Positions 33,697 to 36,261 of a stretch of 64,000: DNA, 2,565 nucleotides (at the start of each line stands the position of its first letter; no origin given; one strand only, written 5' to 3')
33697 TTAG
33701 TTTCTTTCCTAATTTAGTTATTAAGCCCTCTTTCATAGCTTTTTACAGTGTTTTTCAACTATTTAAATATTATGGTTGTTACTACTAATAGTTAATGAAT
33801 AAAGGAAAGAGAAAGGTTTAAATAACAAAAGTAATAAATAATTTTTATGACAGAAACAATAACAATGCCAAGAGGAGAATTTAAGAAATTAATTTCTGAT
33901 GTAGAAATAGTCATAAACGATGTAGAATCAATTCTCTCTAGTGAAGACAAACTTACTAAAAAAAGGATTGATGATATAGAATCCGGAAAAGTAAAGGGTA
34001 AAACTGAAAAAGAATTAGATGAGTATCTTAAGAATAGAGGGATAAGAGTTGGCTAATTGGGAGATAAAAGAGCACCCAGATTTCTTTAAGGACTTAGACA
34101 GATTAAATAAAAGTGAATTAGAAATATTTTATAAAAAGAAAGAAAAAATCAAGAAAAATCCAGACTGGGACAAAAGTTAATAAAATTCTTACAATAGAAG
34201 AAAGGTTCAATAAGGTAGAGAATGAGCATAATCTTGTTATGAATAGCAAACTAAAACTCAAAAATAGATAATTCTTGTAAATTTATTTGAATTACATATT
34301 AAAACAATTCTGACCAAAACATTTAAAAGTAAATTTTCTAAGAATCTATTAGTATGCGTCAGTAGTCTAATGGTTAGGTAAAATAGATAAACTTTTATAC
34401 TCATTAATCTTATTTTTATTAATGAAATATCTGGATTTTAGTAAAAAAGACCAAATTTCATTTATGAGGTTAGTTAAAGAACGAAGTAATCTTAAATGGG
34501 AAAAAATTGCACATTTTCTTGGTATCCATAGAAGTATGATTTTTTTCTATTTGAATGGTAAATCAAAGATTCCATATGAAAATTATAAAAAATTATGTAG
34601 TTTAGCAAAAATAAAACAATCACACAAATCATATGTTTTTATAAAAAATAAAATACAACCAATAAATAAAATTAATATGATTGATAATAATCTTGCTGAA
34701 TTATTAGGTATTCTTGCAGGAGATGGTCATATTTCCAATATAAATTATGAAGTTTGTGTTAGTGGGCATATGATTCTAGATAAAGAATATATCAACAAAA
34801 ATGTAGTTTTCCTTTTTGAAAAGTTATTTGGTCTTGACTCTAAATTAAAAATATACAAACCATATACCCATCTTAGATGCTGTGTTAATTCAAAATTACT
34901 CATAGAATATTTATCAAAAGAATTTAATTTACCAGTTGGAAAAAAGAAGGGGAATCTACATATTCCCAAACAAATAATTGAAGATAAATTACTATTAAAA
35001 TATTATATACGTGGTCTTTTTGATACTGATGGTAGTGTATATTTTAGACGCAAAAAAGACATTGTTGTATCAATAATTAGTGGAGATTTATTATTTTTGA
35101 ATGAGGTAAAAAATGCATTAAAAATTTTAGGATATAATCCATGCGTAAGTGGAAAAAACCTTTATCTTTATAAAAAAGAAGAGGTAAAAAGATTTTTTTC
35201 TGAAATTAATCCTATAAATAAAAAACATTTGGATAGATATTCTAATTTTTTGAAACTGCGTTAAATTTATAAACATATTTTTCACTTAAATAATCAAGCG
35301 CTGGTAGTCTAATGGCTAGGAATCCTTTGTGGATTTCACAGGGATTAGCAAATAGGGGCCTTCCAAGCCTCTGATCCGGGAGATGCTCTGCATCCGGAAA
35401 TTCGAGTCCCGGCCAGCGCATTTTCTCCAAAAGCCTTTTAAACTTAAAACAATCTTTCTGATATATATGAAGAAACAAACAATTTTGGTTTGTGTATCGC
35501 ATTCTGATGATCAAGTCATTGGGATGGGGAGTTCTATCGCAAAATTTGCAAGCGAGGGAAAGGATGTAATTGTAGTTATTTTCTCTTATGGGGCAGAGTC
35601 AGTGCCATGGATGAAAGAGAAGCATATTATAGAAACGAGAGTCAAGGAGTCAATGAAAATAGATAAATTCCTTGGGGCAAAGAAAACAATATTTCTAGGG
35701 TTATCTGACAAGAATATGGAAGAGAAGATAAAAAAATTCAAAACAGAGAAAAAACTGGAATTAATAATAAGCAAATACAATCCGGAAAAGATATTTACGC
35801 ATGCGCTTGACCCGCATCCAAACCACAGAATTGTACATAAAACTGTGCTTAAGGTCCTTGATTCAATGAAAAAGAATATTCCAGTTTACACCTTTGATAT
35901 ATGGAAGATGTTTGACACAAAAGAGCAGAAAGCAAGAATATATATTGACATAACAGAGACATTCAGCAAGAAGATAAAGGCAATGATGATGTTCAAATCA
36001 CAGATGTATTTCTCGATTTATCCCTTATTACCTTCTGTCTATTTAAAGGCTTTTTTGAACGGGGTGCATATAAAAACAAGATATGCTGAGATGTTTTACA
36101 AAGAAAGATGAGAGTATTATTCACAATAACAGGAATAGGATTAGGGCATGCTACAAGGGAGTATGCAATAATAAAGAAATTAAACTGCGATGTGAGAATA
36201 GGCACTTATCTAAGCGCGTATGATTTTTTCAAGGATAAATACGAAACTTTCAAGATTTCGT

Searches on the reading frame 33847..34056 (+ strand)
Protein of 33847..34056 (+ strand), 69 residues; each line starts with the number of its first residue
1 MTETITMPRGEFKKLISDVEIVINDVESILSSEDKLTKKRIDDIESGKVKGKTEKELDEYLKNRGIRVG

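Call 7: search_protein_families(library=pfam, proteins=[window:33847-34056:+], max_evalue=0.01)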
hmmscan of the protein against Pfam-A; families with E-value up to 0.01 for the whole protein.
window:33847-34056:+ (69 aa): 0 families

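Call 8: search_protein_families(library=padloc, proteins=[window:33847-34056:+], max_evalue=0.01)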
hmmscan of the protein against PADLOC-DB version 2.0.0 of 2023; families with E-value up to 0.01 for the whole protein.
window:33847-34056:+ (69 aa): 1 family
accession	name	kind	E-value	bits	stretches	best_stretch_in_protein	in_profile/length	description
PDLC02733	PbeC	-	0.0078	12.7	1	12-50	410-447/672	PbeC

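Call 95: search_protein_families(library=pfam, proteins=[window:33847-34056:+], max_evalue=0.05)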
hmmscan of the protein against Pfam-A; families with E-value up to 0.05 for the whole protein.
window:33847-34056:+ (69 aa): 1 family
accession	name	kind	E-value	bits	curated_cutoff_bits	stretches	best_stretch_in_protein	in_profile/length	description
PF09720.15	Unstab_antitox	-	0.016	15.6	23.3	1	15-55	14-52/54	Putative addiction module component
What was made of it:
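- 33847..34056 (+): 69-aa antitoxin-like gene, the ancestral right-hand neighbour of the dockerin gene. Pfam Unstab_antitox only 0.016, below threshold (call 95).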

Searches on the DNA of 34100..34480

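Call 76: search_rna_families(source=window, start=34100, end=34480, threshold=evalue, max_evalue=1)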
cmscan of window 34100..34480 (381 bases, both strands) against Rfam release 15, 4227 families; matches with E-value up to 1: 0.
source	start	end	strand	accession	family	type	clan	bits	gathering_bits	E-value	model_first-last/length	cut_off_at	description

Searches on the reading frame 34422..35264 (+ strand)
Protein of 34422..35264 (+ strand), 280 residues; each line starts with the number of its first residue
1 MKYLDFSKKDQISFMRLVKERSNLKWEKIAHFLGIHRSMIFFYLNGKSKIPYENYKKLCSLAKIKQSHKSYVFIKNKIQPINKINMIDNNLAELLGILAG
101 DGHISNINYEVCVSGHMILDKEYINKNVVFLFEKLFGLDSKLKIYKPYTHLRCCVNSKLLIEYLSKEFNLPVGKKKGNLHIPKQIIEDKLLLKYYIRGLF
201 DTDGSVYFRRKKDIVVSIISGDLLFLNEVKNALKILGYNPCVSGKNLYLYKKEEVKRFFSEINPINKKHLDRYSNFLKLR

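Call 7: search_protein_families(library=pfam, proteins=[window:34422-35264:+], max_evalue=0.01)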
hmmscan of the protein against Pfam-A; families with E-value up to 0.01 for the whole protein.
window:34422-35264:+ (280 aa): 2 families
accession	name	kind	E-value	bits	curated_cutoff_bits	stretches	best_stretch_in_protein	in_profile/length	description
PF14528.11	LAGLIDADG_3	-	2.9e-11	43.9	22.5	1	194-262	5-81/82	LAGLIDADG-like domain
PF01381.28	HTH_3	-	0.00013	22.4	23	1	20-60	6-46/55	Helix-turn-helix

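Call 87: search_protein_families(library=phrogs, proteins=[window:34422-35264:+], max_evalue=0.01)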
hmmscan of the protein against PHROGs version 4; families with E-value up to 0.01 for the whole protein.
window:34422-35264:+ (280 aa): 2 families
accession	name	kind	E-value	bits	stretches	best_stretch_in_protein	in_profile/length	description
phrog_4645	-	DNA, RNA and nucleotide metabolism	3.3e-11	43.9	1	49-234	67-251/308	endonuclease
phrog_638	-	transcription regulation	0.0019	19.1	1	17-64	10-58/145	transcriptional regulator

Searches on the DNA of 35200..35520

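Call 91: search_rna_families(source=window, start=35200, end=35520, threshold=evalue, max_evalue=1, show_alignments=2)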
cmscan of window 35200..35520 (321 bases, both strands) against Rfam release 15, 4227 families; matches with E-value up to 1: 1.
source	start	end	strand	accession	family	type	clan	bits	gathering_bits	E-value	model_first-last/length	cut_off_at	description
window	35281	35324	-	RF01838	sobemo_FSE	Cis-reg; frameshift_element;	-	17.4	55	0.42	1-79/79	no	sobemovirus ribosomal frameshift elemental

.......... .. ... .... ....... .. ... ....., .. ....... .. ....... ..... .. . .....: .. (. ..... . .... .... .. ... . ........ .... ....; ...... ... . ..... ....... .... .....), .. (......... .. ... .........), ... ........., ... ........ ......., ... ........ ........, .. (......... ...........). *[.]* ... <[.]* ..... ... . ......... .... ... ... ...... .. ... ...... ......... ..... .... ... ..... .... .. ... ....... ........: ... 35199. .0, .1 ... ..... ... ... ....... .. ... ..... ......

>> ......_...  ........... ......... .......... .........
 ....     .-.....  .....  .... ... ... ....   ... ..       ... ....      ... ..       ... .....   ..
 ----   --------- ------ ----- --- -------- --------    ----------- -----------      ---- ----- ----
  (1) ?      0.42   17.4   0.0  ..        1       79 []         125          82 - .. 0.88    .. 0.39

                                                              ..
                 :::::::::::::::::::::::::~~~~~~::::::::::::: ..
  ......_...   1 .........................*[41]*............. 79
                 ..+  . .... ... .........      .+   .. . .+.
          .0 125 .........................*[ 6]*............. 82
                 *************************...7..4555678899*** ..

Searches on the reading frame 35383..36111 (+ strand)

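Call 7: search_protein_families(library=pfam, proteins=[window:35383-36111:+], max_evalue=0.01)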
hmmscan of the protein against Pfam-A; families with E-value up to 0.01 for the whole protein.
window:35383-36111:+ (242 aa): 2 families
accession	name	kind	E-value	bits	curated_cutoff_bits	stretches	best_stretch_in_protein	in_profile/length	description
PF02585.22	PIG-L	-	2.4e-20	73.8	28.2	1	35-158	1-128/129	GlcNAc-PI de-N-acetylase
PF12583.14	TPPII_C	-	0.0023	18.8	27.7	0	124-164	28-66/69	Tripeptidyl peptidase II, C-terminal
